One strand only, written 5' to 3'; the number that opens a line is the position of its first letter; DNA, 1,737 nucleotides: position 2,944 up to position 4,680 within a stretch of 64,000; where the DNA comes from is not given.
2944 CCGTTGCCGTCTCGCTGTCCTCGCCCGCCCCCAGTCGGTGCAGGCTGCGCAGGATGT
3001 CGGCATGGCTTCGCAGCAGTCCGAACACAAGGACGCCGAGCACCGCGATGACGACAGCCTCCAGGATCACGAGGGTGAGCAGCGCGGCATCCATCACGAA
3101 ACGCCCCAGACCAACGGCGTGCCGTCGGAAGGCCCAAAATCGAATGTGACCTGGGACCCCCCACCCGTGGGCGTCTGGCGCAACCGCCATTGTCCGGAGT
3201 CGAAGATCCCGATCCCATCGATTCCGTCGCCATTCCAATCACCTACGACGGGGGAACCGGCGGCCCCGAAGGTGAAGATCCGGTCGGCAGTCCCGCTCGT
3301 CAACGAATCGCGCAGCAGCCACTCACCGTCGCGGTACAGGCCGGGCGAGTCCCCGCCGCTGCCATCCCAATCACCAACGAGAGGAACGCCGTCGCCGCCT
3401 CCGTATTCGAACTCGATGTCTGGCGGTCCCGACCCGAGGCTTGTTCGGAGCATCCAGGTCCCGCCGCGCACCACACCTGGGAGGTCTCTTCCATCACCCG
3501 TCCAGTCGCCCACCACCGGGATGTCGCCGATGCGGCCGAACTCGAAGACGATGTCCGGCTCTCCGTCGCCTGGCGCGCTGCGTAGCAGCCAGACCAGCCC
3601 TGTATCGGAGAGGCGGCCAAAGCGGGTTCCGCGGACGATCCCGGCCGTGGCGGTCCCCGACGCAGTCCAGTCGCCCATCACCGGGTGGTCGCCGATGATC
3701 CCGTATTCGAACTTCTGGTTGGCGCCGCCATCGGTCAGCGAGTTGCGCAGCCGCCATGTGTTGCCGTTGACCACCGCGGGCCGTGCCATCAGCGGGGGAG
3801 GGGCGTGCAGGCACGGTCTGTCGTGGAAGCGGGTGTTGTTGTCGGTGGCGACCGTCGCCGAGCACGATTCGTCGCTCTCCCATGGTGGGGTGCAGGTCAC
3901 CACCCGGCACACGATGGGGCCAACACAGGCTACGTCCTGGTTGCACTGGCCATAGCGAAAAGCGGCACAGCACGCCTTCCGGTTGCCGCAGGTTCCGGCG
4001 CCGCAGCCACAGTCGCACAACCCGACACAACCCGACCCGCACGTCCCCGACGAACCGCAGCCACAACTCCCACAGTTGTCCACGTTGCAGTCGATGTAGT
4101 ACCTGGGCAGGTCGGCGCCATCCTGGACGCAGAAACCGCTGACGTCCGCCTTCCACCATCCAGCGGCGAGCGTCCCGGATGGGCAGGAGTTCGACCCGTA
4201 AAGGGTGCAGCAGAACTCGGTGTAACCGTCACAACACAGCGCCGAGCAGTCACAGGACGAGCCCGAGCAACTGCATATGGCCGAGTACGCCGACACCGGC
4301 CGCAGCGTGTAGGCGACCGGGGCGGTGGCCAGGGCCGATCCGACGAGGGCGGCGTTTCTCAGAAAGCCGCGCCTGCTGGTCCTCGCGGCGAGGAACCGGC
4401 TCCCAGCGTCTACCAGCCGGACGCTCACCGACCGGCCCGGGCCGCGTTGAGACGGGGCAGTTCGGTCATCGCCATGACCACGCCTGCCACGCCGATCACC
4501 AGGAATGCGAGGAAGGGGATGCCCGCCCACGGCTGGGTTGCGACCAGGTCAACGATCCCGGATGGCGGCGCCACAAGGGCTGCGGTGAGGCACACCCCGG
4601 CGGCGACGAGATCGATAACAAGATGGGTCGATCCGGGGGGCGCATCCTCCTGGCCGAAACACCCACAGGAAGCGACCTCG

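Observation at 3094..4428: Single polypeptide combining a light-chain-like 28-cysteine domain with a propeller-type repeat domain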

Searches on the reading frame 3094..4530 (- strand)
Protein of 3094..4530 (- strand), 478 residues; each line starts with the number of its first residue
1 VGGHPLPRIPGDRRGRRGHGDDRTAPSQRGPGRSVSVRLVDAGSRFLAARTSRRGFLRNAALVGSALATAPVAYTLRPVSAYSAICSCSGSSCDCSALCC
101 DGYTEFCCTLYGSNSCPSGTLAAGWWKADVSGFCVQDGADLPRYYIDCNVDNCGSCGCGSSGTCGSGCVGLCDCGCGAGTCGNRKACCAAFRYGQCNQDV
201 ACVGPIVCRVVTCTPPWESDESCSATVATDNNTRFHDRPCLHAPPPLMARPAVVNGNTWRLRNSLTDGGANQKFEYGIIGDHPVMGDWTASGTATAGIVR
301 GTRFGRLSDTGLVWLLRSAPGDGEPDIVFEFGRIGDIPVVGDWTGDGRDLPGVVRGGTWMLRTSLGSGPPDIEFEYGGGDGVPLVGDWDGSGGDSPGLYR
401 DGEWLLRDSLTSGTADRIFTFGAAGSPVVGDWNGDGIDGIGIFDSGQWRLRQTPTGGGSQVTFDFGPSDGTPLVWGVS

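Call 3: search_protein_families(library=pfam, proteins=[window:3094-4530:-], max_evalue=0.1)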
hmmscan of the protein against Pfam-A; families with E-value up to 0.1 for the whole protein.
window:3094-4530:- (478 aa): 0 families

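Call 4: search_protein_families(library=ncbifam, proteins=[window:3094-4530:-], max_evalue=0.1)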
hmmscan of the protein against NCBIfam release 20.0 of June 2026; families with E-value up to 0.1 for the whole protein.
window:3094-4530:- (478 aa): 1 family
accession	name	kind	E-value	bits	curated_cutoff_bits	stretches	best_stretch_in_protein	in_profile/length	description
TIGR01409.1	TAT_signal_seq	domain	0.0031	17.8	16.7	1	51-81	1-29/29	twin-arginine translocation signal domain-containing protein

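Call 6: search_solved_structures(query=window:3094-4428:-, max_evalue=10, show_alignments=3)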
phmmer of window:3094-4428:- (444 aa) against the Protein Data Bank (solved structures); distinct sequences matched with E-value up to 10: 1.
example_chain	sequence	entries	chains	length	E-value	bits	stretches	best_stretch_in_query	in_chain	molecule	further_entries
4hql_A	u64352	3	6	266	1.1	11.1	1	147-209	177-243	Sporozoite surface protein 2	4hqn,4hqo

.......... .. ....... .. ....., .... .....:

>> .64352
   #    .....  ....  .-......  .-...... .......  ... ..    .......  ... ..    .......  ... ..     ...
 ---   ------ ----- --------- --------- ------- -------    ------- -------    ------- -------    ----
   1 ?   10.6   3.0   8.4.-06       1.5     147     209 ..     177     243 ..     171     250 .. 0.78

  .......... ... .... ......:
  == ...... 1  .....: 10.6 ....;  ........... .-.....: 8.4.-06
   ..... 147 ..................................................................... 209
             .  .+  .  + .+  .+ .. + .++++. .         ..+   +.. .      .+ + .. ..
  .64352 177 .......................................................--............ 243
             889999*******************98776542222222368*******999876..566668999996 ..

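Call 7: find_homologous_proteins(query=window:3094-4428:-, max_evalue=0.001)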
Query window:3094-4428:- (444 aa): 2220 proteins with E <= 0.001 among 8000 candidates; the best 120 are listed.
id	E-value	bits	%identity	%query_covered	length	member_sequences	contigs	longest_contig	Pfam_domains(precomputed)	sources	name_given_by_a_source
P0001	2.5e-284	962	91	100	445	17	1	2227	-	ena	-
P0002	1.7e-180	619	61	100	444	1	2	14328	-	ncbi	-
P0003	7.9e-158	544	57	99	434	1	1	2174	-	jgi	-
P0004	3.0e-157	542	57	99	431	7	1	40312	-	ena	-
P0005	7.5e-157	541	53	99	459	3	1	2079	-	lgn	-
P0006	8.3e-157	541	55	100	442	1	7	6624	-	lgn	-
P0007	3.1e-156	539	57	99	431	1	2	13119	-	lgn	-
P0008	4.8e-156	538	54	100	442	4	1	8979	-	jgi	jgi:hypothetical protein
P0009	1.2e-154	534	56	99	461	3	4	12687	-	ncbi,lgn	-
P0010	1.6e-154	533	54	100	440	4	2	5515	-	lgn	-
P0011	2.3e-153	530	57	99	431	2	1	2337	-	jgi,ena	-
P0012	3.5e-153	529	56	100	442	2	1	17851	-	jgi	jgi:hypothetical protein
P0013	6.7e-153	528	52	100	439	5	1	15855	-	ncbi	-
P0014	8.1e-153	528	55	100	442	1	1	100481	-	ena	-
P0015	1.8e-152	527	55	100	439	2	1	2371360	-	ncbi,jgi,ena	jgi:hypothetical protein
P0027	1.9e-148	513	54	99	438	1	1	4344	PF13517.13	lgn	-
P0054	1.5e-142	494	47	99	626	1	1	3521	PF07291.17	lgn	-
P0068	3.2e-140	486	52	100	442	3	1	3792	-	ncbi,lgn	-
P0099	1.6e-136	474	49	95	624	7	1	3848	PF07291.17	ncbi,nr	ncbi:MAG: hypothetical protein KJO36_10035 [Acidimicrobiia bacterium]|nr:hypothetical protein [Acidi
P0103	7.2e-136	472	47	99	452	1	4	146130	-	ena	-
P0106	2.8e-135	470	50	98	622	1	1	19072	PF07291.17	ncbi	-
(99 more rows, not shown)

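Call 9: search_solved_structures(query=A1, max_evalue=10, show_alignments=5)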
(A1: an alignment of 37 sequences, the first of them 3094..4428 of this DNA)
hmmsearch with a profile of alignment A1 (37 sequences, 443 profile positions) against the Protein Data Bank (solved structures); distinct sequences matched with E-value up to 10: 3.
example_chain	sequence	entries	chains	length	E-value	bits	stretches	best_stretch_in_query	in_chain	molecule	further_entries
5i5i_A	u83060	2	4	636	0.44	12.6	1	15-49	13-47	Nitrous-oxide reductase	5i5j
5i5m_A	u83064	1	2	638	0.44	12.6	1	15-49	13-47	Nitrous-oxide reductase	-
1sa8_A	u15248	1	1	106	2.2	10.3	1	349-408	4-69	Fatty acid-binding protein, intestinal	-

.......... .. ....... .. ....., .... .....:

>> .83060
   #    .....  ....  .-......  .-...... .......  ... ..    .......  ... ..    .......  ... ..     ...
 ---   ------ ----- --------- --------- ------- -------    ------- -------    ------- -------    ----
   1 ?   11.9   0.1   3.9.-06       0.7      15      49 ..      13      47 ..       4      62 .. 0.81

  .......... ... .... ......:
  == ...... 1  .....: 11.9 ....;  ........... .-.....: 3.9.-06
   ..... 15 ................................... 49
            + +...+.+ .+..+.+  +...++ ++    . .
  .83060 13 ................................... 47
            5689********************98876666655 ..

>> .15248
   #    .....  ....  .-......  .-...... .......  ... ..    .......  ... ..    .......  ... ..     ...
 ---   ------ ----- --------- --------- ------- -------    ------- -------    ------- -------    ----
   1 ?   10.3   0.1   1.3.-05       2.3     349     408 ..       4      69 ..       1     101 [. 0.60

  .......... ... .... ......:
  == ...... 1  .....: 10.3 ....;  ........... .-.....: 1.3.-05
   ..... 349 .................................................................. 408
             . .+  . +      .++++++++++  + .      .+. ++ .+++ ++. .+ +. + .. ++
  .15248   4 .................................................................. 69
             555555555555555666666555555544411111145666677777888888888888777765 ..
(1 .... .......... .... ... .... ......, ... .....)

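Call 15: find_encoding_contigs(protein=P0015, flank=8000, max_places=2)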
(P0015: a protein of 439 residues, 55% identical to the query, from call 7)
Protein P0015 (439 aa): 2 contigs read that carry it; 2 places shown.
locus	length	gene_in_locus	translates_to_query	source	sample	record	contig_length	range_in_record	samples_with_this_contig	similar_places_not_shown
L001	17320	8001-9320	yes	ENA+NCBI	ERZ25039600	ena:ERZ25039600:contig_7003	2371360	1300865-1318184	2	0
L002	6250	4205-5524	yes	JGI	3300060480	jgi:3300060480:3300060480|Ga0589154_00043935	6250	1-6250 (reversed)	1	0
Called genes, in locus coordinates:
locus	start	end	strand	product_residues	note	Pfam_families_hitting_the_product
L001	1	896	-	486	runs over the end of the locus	PF00749:tRNA-synt_1c, PF19269:Anticodon_2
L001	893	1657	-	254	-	PF10370:Rv2993c-like_N, PF01557:FAA_hydrolase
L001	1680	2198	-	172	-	-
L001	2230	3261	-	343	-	PF01063:Aminotran_4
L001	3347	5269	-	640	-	PF26549:Tricorn_N (weak), PF07676:PD40 (weak), PF05448:AXE1 (faint), PF02129:Peptidase_S15 (weak), PF00326:Peptidase_S9, PF01738:DLH (faint)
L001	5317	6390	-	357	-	PF02779:Transket_pyr, PF02780:Transketolase_C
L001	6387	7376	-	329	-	PF00676:E1_dh, PF02775:TPP_enzyme_C (weak), PF13292:DXP_synthase_N (weak)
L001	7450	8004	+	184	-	PF07291:MauE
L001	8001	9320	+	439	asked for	-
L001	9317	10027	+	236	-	-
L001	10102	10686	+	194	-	PF13386:DsbD_2 (weak)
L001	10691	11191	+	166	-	-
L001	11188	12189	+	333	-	PF00395:SLH (faint)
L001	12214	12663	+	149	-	PF04608:PgpA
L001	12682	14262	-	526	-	PF00389:2-Hacid_dh, PF02826:2-Hacid_dh_C, PF19304:PGDH_inter, PF01842:ACT (weak)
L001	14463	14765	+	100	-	PF06170:DUF983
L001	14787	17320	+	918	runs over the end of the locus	PF00311:PEPcase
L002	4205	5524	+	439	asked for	-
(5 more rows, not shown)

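Call 16: find_encoding_contigs(protein=P0103, flank=8000, max_places=2)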
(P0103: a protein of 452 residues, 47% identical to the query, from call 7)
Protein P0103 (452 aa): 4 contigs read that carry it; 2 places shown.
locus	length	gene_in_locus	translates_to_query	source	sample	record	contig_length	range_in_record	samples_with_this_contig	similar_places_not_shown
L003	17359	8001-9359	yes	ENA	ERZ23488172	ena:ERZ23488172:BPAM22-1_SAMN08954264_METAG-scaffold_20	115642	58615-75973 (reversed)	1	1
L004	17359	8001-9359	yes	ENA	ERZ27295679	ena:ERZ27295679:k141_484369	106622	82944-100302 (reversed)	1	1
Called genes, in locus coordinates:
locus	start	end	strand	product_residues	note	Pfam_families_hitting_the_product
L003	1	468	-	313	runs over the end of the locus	PF01073:3Beta_HSD, PF01370:Epimerase, PF04321:RmlD_sub_bind, PF07993:NAD_binding_4 (faint), PF16363:GDP_Man_Dehyd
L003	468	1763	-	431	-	PF03446:NAD_binding_2 (weak), PF03721:UDPG_MGDP_dh_N, PF00984:UDPG_MGDP_dh, PF03720:UDPG_MGDP_dh_C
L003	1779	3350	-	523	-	PF03816:LytR_cpsA_psr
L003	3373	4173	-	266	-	PF03099:BPL_LplA_LipB, PF02237:BPL_C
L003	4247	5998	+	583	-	PF00289:Biotin_carb_N, PF02222:ATP-grasp (faint), PF02786:CPSase_L_D2, PF02785:Biotin_carb_C, PF25919:BSH_CusB (faint), PF00364:Biotin_lipoyl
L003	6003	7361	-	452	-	PF01134:GIDA (weak), PF01266:DAO (weak), PF07992:Pyr_redox_2, PF12831:FAD_oxidored, PF13450:NAD_binding_8 (weak), PF13434:Lys_Orn_oxgnase, PF00070:Pyr_redox, PF02852:Pyr_redox_dim, +3 more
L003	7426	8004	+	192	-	PF07291:MauE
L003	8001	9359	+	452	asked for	-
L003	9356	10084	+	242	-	-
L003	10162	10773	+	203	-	-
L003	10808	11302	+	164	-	-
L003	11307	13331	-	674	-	PF08486:SpoIID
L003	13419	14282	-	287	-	PF01370:Epimerase, PF04321:RmlD_sub_bind, PF01073:3Beta_HSD, PF16363:GDP_Man_Dehyd, PF02719:Polysacc_synt_2, PF07993:NAD_binding_4 (weak)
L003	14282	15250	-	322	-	PF01073:3Beta_HSD, PF01370:Epimerase, PF02719:Polysacc_synt_2, PF04321:RmlD_sub_bind, PF07993:NAD_binding_4, PF13460:NAD_binding_10, PF16363:GDP_Man_Dehyd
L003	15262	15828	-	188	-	PF00908:dTDP_sugar_isom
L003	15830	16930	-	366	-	PF00483:NTP_transferase, PF25084:LbH_EIF2B (weak), PF25087:GMPPB_C (weak)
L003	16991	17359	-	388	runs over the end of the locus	PF00581:Rhodanese, PF00899:ThiF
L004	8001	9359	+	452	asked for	-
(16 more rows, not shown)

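Call 17: predict_structure(alignment_id=A1)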
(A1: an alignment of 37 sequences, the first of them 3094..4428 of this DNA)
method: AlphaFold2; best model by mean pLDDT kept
length: 444 residues; sequences in the alignment: 37
mean_pLDDT: 79.7   pTM: 0.61
mean pLDDT of the five models: 79.7, 75.5, 74.6, 74.5, 72.5
residues with pLDDT >= 90: 171; 70-90: 173; 50-70: 53; < 50: 47
segments of 3 or more residues with pLDDT < 50: 1-3, 16-21, 23-55
pLDDT, mean of each block of 10 residues (from residue 1): 48 50 44 34 39 53 72 63 80 82 81 84 72 68 74 69 82 83 81 77 69 89 95 94 93 84 87 74 86 90 93 90 93 91 92 92 96 96 92 95 95 96 96 96 80
secondary structure, 60 per line:
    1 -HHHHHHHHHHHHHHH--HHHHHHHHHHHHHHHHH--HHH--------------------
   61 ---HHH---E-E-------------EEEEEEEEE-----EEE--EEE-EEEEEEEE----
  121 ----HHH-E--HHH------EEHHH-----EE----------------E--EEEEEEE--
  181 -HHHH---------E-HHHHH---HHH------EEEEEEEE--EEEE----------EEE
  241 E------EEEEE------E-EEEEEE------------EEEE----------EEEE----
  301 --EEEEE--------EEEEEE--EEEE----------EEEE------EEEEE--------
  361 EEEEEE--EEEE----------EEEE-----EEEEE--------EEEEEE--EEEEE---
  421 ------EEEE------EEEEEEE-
elements in order: H2-16 H19-35 E86-94 E100-102 E105-107 E109-116 E172-178 H182-185 H197-201 E214-221 E224-227 E238-241 E248-252 E261-266 E279-282 E293-296 E303-307 E316-321 E324-327 E338-341 E348-352 E361-366 E369-372 E383-386 E392-396 E405-410 E413-417 E427-430 E437-443

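Call 19: fold_search(model_id=the predicted structure, library=pdb)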
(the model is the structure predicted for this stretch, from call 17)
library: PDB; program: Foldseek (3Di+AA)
matches with E <= 10: 570; with E <= 0.001: 6
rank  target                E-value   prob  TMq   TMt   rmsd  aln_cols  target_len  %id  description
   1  9v86_B                3.4e-05  1.00  0.27  0.30   8.2       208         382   14  Cryo-EM structure of KICSTOR CCC complex (state 3) (released 2025-11-12)
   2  9v6e_B                1.8e-04  1.00  0.26  0.30   8.3       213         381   14  Cryo-EM structure of human full length KICSTOR complex (state 1) (released 2025-11-12)
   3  9v9n_B                1.9e-04  1.00  0.26  0.30   8.4       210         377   14  Cryo-EM structure of KICSTOR CCC complex (state 5) (released 2025-11-12)
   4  9v80_B                2.5e-04  1.00  0.23  0.26  10.6       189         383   16  Cryo-EM structure of KICSTOR CCC complex (state 4) (released 2025-11-12)
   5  9o5a_G                3.3e-04  1.00  0.26  0.28   8.6       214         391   13  The KICSTOR-GATOR1 complex (released 2026-02-18)
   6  4tqm_A                3.8e-04  1.00  0.27  0.30   9.0       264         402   13  Structural basis of specific recognition of non-reducing terminal N-acetylglucosamine by an Agrocybe aegerita lection (released 2015-06-03)
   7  8fky_SP               1.4e-03  1.00  0.30  0.33   9.9       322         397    9  Human nucleolar pre-60S ribosomal subunit (State F) (released 2023-07-12)
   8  4tqj_A                1.4e-03  1.00  0.27  0.29   9.0       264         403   16  Structural basis of specific recognition of non-reducing terminal N-acetylglucosamine by an Agrocybe aegerita lection (released 2015-06-03)
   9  2bwm                  2.1e-03  1.00  0.28  0.31   7.8       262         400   16  1.8A CRYSTAL STRUCTURE OF of Psathyrella velutina LECTIN IN COMPLEX WITH METHYL 2-ACETAMIDO-1,2-DIDEOXY-1-SELENO-BETA-D- (released 2006-01-23)
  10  2bwr_A                2.6e-03  1.00  0.30  0.32   9.2       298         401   13  Crystal Structure of Psathyrella Velutina Lectin at 1.5A Resolution (released 2006-01-23)
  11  5mb4                  2.6e-03  1.00  0.28  0.30   8.1       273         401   13  Crystal Structure of the Psathyrella asperospora lectin PAL in complex with GlcNAc (released 2017-02-22)
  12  9bfp_A                3.5e-03  0.91  0.28  0.14  17.4       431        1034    9  Cryo-EM structure of Sevenless extracellular domain (monomer) (released 2025-01-29)
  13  6voa_B                3.9e-03  1.00  0.27  0.20   8.4       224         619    9  Cryo-EM structure of the BBSome-ARL6 complex (released 2020-06-24)
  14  6suf_F                3.9e-03  0.94  0.23  0.06  15.2       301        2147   13  Structure of Photorhabdus luminescens Tc holotoxin pore (released 2019-11-06)
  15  6vbu_1                4.6e-03  0.98  0.25  0.23   9.4       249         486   10  Structure of the bovine BBSome complex (released 2020-01-29)
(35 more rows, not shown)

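Call 38: find_related_loci(query=A1, collection=genome_contigs, flank=6000)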
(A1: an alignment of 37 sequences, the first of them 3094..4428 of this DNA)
Query A1 (444 aa) in genome_contigs; peptide patterns used: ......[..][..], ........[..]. (x = any residue, [..] = any of these).
600 stretches matched a pattern (row limit reached: there are more); 570 encode a relative of the query (tblastn E <= 1e-3); the best 80 are kept; 80 distinct loci.
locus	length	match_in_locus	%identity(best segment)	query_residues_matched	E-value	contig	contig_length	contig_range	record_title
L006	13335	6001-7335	92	1-444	0e+0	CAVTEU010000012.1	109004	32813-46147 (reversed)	MAG: uncultured Actinomycetes bacterium isolate MFD09267.bin.2.26 genome assembly, contig: contig_55247, whole genome sh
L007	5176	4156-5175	91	1-440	0e+0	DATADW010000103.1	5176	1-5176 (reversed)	MAG TPA_asm: Acidimicrobiia bacterium isolate SMAG_U6761 k141_4502526, whole genome shotgun sequence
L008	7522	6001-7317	56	1-441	2e-152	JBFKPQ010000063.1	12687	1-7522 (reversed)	MAG: Acidimicrobiia bacterium isolate Mix_sand22.2022.08.G.65 k141_818496_length_12687_cov_24.4093, whole genome shotgun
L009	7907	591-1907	55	1-441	1e-148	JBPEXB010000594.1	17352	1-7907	MAG: Acidimicrobiia bacterium isolate MAG13 MAG13_MAG13_594, whole genome shotgun sequence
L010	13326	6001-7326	52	1-444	9e-147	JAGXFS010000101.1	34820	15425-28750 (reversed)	MAG: Acidimicrobiia bacterium isolate LH_M20 k141_754309, whole genome shotgun sequence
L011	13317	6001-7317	54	1-442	1e-146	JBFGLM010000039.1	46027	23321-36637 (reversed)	MAG: Acidimicrobiia bacterium isolate Mix_sand03.2021.01.D.83 k141_2940641_length_46027_cov_17.2398, whole genome shotgu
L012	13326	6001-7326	51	1-444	2e-146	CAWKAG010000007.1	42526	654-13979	MAG: uncultured Acidimicrobiia bacterium isolate MFD03551.bin.2.103 genome assembly, contig: contig_16680, whole genome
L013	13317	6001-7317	54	1-442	3e-146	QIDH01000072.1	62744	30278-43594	MAG: Acidimicrobiia bacterium isolate SZUA-232 Ga0063294_10000034, whole genome shotgun sequence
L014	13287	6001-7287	57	1-441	3e-144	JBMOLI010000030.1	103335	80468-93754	MAG: Actinomycetota bacterium isolate Betzabe_MAG020 MAG020_30, whole genome shotgun sequence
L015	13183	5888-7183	53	1-442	8e-141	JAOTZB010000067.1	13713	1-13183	MAG: Acidimicrobiia bacterium isolate 21_Jan_SF_Bin67 21_Jan_SF_Bin67_scaffold_3171_c1, whole genome shotgun sequence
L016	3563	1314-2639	53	1-444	2e-145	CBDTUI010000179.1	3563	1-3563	MAG TPA_asm: uncultured Acidimicrobiia bacterium isolate SRR7614695_metabat2_100 genome assembly, contig: ERZ23877680.30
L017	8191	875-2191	52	1-442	2e-140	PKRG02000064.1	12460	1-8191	MAG: Acidimicrobiia bacterium isolate ZC4RG17 NODE_4738_length_12460_cov_32.319307, whole genome shotgun sequence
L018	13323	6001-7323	53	1-442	1e-135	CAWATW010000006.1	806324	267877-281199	MAG: uncultured bacterium isolate MFD09779.bin.1.206 genome assembly, contig: contig_5184, whole genome shotgun sequence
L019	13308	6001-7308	52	1-442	6e-144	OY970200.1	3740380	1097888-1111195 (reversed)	MAG: uncultured Acidimicrobiia bacterium isolate MFD03066.bin.1.45 genome assembly, chromosome: 1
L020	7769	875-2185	53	1-441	3e-135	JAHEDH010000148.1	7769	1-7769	MAG: bacterium isolate Ww195 NODE_21711_length_7769_cov_3.726726, whole genome shotgun sequence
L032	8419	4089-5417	48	1-442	5e-131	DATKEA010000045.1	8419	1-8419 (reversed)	MAG TPA_asm: Acidimicrobiia bacterium isolate SMAG_U14487 k141_2133911, whole genome shotgun sequence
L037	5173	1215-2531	52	1-442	2e-131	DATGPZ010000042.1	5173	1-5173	MAG TPA_asm: Acidimicrobiia bacterium isolate SMAG_U10410 k141_3144192, whole genome shotgun sequence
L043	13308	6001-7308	48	4-440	2e-128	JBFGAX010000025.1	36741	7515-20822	MAG: Acidimicrobiia bacterium isolate Mix_sand01.2020.11.Z.2 k141_585965_length_36741_cov_22.1047, whole genome shotgun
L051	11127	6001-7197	50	4-440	3e-126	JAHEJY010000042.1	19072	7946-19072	MAG: Actinomycetes bacterium isolate Ww569 NODE_8000_length_19072_cov_6.097251, whole genome shotgun sequence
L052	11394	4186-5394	49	4-442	7e-126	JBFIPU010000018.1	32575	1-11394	MAG: Acidimicrobiia bacterium isolate Mix_sand12.2021.10.Z.63 k141_1138303_length_32575_cov_25.9251, whole genome shotgu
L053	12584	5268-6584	49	1-442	1e-125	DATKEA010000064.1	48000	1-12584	MAG TPA_asm: Acidimicrobiia bacterium isolate SMAG_U14487 k141_1379669, whole genome shotgun sequence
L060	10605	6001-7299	49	6-440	7e-123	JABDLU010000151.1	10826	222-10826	MAG: Acidimicrobiia bacterium isolate SS_bin_83 k127_1960623, whole genome shotgun sequence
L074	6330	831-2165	45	1-440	2e-116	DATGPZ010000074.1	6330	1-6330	MAG TPA_asm: Acidimicrobiia bacterium isolate SMAG_U10410 k141_955021, whole genome shotgun sequence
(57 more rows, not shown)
